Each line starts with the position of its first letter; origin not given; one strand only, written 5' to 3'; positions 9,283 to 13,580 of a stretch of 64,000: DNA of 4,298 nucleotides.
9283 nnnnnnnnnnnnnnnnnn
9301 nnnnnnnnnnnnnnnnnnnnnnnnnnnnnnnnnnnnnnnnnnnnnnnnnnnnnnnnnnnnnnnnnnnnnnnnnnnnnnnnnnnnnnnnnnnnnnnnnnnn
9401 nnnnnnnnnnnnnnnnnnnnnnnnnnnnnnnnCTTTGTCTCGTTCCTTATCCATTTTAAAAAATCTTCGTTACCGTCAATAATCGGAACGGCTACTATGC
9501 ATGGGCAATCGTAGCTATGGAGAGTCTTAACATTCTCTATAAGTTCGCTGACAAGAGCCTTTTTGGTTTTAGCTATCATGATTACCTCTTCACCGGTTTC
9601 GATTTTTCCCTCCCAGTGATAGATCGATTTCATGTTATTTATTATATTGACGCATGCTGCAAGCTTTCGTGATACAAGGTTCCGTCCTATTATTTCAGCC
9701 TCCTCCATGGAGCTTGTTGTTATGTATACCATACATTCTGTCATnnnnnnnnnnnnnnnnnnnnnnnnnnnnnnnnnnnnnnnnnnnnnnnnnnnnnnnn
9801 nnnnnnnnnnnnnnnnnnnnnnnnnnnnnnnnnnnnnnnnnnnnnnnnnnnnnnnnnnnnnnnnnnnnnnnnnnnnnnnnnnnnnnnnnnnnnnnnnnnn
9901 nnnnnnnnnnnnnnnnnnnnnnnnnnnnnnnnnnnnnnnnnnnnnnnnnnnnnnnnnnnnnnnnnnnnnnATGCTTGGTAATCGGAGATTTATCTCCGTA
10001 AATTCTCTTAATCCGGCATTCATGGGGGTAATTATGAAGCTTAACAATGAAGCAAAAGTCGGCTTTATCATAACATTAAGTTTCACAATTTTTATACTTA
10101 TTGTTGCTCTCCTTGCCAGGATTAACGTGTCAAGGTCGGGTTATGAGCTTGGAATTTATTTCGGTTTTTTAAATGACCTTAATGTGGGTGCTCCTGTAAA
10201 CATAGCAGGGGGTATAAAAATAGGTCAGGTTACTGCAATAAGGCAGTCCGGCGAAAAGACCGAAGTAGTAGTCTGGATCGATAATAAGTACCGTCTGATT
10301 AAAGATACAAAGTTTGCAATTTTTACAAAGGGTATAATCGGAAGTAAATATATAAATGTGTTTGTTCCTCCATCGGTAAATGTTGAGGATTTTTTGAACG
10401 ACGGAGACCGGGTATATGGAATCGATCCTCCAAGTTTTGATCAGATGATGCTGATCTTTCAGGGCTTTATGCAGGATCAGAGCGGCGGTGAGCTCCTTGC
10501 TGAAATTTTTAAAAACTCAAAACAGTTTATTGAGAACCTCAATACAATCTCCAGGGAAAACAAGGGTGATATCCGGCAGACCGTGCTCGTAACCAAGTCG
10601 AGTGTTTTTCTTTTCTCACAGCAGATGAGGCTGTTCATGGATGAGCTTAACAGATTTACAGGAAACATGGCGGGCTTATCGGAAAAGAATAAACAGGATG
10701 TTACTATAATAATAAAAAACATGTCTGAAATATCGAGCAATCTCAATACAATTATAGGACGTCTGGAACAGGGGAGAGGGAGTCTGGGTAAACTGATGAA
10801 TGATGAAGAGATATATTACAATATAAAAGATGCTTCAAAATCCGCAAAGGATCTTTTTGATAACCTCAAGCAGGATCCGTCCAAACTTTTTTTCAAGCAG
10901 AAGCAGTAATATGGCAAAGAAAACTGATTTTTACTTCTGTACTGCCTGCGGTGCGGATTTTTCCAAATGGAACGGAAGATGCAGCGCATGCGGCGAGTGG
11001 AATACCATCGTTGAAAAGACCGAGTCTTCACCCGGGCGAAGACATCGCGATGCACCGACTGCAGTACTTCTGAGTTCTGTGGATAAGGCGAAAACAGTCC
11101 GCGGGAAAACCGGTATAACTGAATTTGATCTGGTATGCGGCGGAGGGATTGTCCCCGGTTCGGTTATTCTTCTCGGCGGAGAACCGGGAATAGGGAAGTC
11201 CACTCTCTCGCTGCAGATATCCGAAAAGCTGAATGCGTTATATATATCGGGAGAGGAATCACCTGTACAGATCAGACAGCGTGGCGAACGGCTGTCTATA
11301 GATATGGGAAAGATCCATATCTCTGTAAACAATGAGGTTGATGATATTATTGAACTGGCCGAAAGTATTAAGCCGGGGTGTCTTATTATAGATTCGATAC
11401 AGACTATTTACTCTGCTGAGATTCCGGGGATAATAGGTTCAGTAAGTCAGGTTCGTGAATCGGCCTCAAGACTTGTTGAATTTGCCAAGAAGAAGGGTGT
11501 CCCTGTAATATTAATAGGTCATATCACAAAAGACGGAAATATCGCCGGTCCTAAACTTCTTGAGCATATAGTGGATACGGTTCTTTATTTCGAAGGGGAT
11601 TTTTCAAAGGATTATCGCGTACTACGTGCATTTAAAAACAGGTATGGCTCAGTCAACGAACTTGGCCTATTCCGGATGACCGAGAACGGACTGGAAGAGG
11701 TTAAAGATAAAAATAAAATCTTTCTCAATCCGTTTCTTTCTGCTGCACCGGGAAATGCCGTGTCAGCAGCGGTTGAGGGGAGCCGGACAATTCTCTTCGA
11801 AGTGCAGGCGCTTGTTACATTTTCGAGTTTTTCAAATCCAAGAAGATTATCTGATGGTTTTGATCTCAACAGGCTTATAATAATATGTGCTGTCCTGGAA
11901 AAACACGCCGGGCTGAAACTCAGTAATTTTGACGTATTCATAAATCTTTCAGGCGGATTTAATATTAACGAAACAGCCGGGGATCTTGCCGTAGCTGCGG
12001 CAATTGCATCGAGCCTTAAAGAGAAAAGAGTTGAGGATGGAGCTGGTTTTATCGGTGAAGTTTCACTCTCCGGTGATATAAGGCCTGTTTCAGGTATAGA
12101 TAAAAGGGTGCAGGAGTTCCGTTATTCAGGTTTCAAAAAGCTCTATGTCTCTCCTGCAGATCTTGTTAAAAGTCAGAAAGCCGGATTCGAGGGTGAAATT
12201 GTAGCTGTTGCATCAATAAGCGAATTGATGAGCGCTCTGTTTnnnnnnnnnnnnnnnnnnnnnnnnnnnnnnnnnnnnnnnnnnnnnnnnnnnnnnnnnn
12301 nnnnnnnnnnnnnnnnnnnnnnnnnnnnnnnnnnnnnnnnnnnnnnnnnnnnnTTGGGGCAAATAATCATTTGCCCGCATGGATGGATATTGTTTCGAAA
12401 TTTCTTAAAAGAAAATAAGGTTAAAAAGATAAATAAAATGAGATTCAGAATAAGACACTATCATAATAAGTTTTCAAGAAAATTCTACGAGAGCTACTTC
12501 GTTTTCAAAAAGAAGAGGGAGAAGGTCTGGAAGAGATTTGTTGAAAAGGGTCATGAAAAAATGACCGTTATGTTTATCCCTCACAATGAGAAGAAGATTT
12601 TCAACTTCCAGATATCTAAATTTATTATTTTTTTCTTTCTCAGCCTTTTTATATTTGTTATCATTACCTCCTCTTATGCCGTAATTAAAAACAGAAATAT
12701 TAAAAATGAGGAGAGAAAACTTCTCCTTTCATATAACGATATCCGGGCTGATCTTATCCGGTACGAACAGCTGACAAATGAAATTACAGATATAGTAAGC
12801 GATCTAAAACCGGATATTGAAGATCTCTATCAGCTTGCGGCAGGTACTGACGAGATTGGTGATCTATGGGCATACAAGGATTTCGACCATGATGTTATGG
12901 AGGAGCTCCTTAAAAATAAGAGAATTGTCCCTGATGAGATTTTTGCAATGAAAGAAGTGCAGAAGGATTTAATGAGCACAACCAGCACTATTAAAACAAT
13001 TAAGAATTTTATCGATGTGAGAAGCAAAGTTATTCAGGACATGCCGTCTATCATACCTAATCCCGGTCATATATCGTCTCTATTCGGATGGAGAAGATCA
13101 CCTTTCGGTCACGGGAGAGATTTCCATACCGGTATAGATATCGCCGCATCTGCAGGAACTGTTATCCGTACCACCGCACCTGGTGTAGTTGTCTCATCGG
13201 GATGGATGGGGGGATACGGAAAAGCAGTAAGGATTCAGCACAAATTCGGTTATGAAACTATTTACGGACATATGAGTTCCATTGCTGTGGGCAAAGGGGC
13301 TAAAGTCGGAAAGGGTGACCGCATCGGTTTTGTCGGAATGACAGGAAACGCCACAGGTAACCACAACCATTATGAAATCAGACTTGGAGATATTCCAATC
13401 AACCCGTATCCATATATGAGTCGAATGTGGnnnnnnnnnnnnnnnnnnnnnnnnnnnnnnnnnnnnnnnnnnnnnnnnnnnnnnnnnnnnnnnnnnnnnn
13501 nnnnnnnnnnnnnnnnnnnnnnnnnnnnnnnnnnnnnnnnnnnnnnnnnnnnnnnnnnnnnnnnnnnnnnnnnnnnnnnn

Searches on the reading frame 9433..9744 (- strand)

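Call 79: search_protein_families(library=pfam, proteins=[window:9433-9744:-], max_evalue=0.00001)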
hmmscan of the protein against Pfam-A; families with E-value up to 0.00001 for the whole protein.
window:9433-9744:- (104 aa): 1 family
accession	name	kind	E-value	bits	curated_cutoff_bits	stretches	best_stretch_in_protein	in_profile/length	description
PF03091.20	CutA1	-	2.9e-37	126.9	22.4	1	4-101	1-98/99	CutA1 divalent ion tolerance protein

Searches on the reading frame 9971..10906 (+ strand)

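Call 79: search_protein_families(library=pfam, proteins=[window:9971-10906:+], max_evalue=0.00001)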
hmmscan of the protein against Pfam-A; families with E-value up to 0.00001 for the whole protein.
window:9971-10906:+ (312 aa): 1 family
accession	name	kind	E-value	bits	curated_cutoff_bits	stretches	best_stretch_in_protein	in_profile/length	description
PF02470.25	MlaD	-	7.9e-12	45.7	25.1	1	57-130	2-78/81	MlaD protein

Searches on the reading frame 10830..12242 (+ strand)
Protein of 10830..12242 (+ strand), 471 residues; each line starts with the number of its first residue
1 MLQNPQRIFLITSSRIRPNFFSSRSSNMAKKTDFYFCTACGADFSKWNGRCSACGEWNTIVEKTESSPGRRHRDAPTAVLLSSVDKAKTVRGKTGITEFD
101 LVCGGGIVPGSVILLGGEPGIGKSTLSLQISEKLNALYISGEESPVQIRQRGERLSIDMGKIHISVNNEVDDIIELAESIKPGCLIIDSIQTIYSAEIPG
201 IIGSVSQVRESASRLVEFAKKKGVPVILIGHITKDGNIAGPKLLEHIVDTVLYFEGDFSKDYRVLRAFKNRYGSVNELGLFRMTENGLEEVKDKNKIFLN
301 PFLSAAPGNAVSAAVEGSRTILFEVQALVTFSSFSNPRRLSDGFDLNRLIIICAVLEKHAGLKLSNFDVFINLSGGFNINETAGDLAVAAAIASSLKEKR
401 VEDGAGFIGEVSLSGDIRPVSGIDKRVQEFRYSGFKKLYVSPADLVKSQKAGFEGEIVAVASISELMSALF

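Call 79: search_protein_families(library=pfam, proteins=[window:10830-12242:+], max_evalue=0.00001)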
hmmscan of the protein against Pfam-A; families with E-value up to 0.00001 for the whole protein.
window:10830-12242:+ (471 aa): 4 families
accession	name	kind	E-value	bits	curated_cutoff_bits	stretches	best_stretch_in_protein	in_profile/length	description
PF06745.19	ATPase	-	2e-18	67.1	26.6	1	93-162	2-77/231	KaiC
PF13481.12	AAA_25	-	1.2e-10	41.8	27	1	92-236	15-194/195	AAA domain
PF18073.7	Zn_ribbon_LapB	-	6.9e-09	35.7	25.7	1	35-62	1-28/28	Rubredoxin metal binding domain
PF13541.12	ChlI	-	1e-08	35.5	27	1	359-441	35-118/121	Subunit ChlI of Mg-chelatase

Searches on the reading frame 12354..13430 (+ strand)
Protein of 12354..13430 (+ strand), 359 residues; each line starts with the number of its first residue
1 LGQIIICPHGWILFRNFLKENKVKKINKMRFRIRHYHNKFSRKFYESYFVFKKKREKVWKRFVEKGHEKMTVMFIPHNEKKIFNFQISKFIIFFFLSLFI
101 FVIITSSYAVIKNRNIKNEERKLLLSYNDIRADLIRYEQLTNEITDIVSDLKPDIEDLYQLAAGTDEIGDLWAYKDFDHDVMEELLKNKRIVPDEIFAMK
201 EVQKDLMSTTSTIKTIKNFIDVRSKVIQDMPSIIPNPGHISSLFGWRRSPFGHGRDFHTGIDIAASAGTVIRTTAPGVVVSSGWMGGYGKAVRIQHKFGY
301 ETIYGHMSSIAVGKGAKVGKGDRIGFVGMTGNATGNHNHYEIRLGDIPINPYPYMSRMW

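Call 80: search_protein_families(library=pfam, proteins=[window:12354-13430:+], max_evalue=0.00001)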
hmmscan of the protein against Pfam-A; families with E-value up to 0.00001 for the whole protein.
window:12354-13430:+ (359 aa): 1 family
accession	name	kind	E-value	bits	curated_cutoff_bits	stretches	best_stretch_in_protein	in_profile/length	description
PF01551.29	Peptidase_M23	-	4.4e-30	104.2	28.7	1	257-351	2-96/96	Peptidase family M23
